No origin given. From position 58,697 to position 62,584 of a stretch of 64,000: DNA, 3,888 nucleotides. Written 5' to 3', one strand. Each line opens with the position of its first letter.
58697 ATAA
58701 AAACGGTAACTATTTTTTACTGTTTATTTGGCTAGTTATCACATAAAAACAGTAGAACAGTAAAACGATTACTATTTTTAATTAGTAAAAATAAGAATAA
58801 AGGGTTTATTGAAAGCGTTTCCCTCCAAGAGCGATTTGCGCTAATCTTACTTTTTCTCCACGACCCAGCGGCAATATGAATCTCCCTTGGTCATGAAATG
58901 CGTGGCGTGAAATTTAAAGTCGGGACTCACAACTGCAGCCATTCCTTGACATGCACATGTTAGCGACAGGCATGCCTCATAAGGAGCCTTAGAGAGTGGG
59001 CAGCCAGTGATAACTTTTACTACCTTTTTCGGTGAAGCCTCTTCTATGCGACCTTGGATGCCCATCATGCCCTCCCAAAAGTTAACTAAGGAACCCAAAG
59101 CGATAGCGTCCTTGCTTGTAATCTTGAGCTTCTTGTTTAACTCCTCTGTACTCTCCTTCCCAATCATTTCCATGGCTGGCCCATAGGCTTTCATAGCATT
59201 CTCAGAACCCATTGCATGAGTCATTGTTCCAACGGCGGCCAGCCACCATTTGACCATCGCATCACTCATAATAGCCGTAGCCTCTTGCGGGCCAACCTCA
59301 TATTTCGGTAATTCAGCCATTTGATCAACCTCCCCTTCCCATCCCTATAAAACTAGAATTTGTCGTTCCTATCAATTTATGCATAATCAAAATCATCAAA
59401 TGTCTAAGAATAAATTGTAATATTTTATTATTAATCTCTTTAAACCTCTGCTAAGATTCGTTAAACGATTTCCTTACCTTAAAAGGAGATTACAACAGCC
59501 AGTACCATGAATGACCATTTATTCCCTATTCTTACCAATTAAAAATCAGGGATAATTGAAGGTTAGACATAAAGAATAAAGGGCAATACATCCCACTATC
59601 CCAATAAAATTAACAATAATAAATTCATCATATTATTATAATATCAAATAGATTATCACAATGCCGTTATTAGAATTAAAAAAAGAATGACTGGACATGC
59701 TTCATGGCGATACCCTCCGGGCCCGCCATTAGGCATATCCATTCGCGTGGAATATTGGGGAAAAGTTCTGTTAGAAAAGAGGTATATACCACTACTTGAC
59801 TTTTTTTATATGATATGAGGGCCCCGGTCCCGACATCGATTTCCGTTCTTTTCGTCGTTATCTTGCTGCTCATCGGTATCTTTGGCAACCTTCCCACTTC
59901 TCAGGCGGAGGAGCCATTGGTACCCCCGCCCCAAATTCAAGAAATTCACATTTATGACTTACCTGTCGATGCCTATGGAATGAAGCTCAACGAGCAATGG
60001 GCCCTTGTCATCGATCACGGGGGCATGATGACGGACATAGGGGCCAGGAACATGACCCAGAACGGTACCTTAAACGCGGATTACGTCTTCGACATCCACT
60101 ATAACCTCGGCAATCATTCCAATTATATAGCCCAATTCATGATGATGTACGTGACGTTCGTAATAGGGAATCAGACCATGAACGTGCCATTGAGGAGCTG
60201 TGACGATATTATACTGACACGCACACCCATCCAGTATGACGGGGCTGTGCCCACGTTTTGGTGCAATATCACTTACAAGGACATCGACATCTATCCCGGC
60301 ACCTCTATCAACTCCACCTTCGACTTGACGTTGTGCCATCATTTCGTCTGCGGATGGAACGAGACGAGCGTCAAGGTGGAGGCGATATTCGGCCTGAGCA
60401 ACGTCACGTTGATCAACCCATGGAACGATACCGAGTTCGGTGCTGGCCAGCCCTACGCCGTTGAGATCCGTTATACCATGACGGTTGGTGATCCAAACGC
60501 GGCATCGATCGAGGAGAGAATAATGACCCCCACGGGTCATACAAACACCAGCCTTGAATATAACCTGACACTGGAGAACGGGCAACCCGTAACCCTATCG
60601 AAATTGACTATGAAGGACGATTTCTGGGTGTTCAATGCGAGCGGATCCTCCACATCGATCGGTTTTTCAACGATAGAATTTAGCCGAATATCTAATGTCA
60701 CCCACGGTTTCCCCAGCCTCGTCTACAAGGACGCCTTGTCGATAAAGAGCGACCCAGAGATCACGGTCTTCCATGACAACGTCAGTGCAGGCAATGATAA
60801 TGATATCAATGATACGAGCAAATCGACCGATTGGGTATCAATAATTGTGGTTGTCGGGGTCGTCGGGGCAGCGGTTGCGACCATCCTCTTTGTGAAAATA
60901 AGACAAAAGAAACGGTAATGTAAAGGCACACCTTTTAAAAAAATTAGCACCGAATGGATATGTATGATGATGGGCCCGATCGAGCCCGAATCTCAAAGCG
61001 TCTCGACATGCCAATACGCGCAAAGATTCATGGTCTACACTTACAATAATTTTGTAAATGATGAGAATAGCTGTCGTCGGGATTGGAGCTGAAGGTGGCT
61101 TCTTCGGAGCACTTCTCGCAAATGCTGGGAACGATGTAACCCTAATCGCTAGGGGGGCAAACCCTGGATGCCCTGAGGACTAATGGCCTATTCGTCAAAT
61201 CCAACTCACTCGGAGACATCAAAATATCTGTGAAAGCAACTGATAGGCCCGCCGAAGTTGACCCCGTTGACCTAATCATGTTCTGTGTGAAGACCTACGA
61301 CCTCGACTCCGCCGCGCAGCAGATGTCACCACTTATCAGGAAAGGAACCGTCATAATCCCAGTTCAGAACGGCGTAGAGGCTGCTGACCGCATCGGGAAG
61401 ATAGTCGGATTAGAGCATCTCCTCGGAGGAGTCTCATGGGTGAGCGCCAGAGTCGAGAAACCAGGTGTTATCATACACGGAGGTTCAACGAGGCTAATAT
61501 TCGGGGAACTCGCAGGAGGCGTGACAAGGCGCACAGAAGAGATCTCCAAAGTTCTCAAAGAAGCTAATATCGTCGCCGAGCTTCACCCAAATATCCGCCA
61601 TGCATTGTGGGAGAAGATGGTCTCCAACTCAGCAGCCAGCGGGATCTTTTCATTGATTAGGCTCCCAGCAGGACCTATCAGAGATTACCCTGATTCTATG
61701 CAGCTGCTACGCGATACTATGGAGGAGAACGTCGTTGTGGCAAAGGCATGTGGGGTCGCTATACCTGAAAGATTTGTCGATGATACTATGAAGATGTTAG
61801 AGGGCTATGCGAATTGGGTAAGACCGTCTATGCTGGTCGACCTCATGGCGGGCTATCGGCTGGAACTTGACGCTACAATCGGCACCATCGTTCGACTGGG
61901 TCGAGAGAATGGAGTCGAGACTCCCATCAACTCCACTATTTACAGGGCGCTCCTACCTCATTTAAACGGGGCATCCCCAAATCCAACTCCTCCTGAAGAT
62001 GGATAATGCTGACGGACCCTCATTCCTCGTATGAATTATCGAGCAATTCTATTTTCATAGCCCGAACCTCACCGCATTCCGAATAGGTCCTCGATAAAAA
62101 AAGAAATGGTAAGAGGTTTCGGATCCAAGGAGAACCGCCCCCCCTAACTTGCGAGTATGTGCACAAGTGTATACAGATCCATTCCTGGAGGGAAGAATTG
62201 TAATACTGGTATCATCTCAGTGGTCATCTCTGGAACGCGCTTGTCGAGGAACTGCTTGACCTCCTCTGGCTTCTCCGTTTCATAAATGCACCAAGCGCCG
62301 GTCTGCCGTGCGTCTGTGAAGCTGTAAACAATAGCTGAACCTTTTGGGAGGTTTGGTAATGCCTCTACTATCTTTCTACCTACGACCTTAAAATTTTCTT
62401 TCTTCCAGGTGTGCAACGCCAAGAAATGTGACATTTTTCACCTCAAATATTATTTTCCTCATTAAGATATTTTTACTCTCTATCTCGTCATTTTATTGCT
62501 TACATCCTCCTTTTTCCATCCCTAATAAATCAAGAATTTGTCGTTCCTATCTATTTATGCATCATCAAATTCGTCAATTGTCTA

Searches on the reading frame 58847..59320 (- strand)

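Call 10: search_protein_families(library=pfam, proteins=[window:58847-59320:-], max_evalue=0.01)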
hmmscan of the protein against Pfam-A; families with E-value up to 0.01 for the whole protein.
window:58847-59320:- (157 aa): 1 family
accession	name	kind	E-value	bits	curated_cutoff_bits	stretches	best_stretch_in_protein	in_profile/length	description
PF14196.11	ATC_hydrolase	-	9.7e-07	30.1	28.1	1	23-151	9-142/145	L-2-amino-thiazoline-4-carboxylic acid hydrolase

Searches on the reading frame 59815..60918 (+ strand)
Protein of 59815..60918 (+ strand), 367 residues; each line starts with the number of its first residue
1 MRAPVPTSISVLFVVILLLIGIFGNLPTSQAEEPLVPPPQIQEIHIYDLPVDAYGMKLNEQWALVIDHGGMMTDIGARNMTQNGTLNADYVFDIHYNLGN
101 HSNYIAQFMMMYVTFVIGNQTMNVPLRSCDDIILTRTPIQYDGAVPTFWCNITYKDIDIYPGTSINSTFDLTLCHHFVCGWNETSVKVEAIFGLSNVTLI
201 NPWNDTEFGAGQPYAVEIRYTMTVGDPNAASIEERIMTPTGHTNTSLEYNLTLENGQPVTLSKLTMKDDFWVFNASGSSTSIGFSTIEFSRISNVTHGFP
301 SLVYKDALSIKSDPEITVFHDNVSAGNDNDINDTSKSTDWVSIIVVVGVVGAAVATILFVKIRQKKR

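Call 42: find_encoding_contigs(protein=window:59815-60918:+, flank=10000, max_places=6)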
Protein window:59815-60918:+ (367 aa): 1 contig read that carries it; 1 place shown.
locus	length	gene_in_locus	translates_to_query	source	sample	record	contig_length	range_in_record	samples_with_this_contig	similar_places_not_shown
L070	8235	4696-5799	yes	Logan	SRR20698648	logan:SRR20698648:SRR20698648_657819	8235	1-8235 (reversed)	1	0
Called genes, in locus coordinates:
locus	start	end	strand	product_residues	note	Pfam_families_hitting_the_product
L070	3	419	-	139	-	?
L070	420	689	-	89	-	-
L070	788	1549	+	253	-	PF25213:HVO_A0261_N, PF12840:HTH_20 (weak), PF14394:DUF4423 (weak)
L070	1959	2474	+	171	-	PF04525:LOR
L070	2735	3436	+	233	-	PF01209:Ubie_methyltran (weak), PF05401:NodS (weak), PF00891:Methyltransf_2, PF05175:MTS (weak), PF13847:Methyltransf_31, PF08241:Methyltransf_11, PF08242:Methyltransf_12, PF13649:Methyltransf_25, +1 more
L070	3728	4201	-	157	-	PF14196:ATC_hydrolase (weak)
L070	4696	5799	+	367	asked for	-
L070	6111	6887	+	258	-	PF02558:ApbA, PF08546:ApbA_C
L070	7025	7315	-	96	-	-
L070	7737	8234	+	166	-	?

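Call 43: search_protein_families(library=pfam, proteins=[window:59815-60918:+], max_evalue=0.01)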
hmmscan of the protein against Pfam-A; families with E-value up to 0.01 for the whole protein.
window:59815-60918:+ (367 aa): 0 families

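Call 61: search_protein_families(library=phrogs, proteins=[window:59815-60918:+], max_evalue=0.001)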
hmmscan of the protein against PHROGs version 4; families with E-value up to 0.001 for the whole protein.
window:59815-60918:+ (367 aa): 0 families

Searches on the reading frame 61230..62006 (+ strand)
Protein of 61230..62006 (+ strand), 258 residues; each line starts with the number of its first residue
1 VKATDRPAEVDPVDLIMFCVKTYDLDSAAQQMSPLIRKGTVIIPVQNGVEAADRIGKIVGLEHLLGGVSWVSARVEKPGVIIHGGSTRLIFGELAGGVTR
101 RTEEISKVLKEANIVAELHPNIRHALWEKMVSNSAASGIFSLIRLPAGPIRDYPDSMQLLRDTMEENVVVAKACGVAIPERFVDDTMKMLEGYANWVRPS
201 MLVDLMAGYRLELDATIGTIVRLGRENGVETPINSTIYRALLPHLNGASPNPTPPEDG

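Call 43: search_protein_families(library=pfam, proteins=[window:61230-62006:+], max_evalue=0.01)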
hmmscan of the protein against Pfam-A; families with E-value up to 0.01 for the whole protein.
window:61230-62006:+ (258 aa): 2 families
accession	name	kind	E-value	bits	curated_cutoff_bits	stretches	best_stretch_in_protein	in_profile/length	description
PF08546.17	ApbA_C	-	1.1e-28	100.5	22.7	1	121-241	1-121/125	Ketopantoate reductase PanE/ApbA C terminal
PF02558.23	ApbA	-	1.5e-20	73.8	22.2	1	7-95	61-149/150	Ketopantoate reductase PanE/ApbA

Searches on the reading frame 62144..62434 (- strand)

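Call 43: search_protein_families(library=pfam, proteins=[window:62144-62434:-], max_evalue=0.01)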
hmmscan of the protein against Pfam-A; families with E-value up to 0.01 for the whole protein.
window:62144-62434:- (96 aa): 1 family
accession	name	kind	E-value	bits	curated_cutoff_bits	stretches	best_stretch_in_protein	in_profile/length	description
PF11746.14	DUF3303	-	0.00076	20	21.2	1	4-79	3-80/92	Domain of unknown function (DUF3303)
